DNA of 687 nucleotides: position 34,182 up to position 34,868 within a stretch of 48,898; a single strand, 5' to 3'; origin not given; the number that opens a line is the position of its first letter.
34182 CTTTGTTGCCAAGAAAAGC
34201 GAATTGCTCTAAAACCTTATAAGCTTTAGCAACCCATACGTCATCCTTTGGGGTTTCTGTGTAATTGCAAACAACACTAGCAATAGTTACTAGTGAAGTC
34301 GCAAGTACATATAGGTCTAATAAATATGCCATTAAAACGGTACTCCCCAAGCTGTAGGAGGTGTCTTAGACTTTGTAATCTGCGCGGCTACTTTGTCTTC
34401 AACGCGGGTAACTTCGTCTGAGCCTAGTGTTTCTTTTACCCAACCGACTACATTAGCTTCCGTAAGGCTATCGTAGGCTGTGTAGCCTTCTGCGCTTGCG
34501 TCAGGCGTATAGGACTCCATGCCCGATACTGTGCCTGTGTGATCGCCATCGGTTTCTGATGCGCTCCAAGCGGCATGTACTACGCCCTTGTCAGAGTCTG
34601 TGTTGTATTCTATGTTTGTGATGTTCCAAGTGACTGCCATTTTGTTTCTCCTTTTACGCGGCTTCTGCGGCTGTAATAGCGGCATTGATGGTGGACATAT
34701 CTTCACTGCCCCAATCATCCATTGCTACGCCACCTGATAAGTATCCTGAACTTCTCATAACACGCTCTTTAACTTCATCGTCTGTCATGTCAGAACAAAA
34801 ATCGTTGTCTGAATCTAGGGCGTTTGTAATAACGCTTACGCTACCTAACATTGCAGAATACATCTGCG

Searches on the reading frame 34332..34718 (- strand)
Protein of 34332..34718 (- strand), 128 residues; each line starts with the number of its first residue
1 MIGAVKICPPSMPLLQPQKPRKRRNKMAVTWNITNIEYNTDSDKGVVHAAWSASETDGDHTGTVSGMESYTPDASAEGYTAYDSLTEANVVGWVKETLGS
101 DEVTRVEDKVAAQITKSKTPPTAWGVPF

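Call 67: search_protein_families(library=phrogs, proteins=[window:34332-34718:-], max_evalue=0.001)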
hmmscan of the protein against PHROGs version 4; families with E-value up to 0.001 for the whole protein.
window:34332-34718:- (128 aa): 1 family
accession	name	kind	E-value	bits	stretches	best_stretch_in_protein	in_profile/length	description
phrog_7802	-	unknown function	3.7e-17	63.6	1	28-128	4-101/102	-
